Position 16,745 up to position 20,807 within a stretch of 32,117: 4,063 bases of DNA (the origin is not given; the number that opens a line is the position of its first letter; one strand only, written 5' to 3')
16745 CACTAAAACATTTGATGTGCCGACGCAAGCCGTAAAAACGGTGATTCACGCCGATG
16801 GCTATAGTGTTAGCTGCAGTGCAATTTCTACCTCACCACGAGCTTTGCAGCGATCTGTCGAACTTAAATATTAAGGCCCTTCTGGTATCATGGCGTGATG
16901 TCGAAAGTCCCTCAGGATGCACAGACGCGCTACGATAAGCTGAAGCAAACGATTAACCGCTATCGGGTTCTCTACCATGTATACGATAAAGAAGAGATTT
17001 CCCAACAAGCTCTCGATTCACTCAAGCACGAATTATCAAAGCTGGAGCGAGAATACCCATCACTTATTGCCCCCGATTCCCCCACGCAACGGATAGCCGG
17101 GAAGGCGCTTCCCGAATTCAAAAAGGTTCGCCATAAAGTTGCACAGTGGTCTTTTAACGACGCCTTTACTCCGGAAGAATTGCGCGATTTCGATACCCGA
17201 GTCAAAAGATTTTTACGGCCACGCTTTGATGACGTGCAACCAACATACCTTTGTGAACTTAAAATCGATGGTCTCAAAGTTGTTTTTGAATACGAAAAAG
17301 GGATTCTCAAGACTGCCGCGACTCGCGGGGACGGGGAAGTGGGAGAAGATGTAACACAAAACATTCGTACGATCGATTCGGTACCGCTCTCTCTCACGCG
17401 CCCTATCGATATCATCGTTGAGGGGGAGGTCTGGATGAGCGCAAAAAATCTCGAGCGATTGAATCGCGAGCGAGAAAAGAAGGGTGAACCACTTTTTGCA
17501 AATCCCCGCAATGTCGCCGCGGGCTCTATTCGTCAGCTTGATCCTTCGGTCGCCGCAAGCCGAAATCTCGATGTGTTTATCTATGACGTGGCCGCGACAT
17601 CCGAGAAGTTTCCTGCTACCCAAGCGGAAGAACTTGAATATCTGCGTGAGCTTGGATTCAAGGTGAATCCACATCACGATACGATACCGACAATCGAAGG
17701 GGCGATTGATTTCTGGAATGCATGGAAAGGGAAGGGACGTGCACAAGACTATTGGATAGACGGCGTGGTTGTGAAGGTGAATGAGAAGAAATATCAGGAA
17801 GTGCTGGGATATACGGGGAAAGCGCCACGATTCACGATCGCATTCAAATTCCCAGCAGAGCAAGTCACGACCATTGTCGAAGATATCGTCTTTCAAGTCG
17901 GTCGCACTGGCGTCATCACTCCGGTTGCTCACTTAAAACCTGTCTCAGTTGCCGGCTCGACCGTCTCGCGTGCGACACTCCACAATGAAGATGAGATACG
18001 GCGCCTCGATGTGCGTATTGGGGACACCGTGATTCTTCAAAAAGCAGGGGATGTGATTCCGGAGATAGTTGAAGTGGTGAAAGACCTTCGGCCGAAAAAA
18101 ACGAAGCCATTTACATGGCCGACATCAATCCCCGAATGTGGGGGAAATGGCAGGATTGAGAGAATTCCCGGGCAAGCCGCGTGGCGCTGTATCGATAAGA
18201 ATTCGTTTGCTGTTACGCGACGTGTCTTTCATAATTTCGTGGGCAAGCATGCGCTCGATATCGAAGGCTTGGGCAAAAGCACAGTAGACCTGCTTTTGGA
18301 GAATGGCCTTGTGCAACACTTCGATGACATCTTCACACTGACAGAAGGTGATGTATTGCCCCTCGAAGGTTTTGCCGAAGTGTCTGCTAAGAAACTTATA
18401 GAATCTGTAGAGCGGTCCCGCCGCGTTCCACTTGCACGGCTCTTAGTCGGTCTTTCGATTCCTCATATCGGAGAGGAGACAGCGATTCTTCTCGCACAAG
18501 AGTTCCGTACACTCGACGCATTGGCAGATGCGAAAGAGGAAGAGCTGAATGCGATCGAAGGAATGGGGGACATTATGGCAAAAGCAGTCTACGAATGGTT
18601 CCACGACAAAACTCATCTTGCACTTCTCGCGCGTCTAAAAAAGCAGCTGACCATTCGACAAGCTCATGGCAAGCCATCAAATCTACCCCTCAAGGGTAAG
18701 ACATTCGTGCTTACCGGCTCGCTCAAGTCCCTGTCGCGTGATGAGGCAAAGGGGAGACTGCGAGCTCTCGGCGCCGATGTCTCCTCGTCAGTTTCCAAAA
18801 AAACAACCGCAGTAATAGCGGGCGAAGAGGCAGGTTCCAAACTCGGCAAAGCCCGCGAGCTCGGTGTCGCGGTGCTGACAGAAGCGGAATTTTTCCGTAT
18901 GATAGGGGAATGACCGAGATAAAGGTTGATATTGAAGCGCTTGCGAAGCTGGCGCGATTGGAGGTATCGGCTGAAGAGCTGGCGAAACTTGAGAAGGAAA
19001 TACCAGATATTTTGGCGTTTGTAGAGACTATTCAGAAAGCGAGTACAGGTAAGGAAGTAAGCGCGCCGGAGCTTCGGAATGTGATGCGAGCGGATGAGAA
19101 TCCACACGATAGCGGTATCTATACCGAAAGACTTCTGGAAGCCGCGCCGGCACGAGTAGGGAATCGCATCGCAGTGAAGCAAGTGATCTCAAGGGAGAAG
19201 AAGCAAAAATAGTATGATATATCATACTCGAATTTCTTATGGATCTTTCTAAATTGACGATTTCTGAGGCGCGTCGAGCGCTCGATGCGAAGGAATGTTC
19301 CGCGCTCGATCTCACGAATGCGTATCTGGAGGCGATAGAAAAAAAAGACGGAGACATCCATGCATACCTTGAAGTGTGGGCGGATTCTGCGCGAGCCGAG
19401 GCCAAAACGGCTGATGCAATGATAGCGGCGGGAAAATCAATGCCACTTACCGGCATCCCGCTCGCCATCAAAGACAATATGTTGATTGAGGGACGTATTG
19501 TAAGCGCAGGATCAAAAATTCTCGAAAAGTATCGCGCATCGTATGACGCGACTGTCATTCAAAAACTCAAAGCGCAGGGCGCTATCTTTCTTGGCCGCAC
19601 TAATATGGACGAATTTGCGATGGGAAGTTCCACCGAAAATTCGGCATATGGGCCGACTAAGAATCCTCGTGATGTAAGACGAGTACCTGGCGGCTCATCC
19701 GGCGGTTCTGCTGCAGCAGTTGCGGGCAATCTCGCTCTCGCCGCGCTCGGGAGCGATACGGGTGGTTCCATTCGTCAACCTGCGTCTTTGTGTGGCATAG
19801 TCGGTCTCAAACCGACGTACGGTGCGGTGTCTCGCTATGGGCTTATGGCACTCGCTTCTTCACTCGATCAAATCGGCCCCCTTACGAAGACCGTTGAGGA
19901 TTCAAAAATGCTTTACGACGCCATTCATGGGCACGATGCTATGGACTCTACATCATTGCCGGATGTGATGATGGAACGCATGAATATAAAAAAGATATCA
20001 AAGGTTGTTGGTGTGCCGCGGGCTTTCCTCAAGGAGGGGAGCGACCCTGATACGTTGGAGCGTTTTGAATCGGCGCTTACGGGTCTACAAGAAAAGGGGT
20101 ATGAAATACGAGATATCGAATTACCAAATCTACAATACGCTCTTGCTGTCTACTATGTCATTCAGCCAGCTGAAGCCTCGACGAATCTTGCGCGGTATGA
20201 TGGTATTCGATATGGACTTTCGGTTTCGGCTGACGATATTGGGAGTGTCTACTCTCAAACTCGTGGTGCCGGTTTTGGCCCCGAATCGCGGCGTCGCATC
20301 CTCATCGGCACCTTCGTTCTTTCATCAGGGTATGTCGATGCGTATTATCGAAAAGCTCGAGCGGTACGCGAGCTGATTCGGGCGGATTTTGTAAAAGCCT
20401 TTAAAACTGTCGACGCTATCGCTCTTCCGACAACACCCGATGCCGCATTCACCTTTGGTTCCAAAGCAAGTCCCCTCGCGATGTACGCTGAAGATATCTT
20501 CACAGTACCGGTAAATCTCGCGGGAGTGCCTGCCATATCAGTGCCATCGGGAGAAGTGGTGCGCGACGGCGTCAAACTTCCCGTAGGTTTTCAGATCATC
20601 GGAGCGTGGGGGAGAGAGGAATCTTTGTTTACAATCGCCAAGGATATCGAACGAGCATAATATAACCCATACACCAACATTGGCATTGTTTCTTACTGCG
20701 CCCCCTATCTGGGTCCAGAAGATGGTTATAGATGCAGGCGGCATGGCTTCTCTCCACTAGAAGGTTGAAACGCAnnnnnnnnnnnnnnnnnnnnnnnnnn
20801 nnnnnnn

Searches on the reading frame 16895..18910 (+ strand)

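Call 61: search_protein_families(library=pfam, proteins=[window:16895-18910:+], max_evalue=0.001)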
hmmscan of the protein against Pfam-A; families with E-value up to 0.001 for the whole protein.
window:16895-18910:+ (672 aa): 7 families
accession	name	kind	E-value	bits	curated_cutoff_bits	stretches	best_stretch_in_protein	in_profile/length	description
PF01653.23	DNA_ligase_aden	-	1e-81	274.7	27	1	74-322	3-253/253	NAD-dependent DNA ligase adenylation domain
PF03120.22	DNA_ligase_OB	-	3.3e-36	123.4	32.9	1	325-402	1-78/79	NAD-dependent DNA ligase OB-fold domain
PF12826.13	HHH_2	-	4.2e-21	75.3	27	1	515-577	1-63/64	Helix-hairpin-helix motif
PF00533.33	BRCT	-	1.7e-15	57.4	21.3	1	596-670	3-78/78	BRCA1 C Terminus (BRCT) domain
PF14520.12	HHH_5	-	2.3e-11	44.4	27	1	520-566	5-52/57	Helix-hairpin-helix domain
PF12738.14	PTCB-BRCT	-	2.7e-05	24.5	22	1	614-661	12-59/63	twin BRCT domain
PF00633.29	HHH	-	5.4e-05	23.3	24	0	539-567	1-29/30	Helix-hairpin-helix motif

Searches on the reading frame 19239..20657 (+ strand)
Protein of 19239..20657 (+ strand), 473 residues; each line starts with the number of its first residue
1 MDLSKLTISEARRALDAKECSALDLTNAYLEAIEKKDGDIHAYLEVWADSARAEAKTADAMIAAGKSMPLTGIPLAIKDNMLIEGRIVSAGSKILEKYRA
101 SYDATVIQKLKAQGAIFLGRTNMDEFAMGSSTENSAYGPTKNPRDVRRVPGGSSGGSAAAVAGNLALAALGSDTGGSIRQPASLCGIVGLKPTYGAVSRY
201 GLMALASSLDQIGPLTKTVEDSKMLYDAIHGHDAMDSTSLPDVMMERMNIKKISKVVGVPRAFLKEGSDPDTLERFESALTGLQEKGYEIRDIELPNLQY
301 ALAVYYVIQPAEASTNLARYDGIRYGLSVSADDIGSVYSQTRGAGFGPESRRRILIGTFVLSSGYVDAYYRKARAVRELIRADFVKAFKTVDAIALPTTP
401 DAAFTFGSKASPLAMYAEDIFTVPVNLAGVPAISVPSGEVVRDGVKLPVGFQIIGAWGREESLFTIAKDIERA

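Call 61: search_protein_families(library=pfam, proteins=[window:19239-20657:+], max_evalue=0.001)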
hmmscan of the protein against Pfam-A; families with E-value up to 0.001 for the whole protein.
window:19239-20657:+ (473 aa): 1 family
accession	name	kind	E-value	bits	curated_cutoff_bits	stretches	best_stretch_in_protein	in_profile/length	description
PF01425.27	Amidase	-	3.3e-144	481.7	27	1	24-463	1-444/445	Amidase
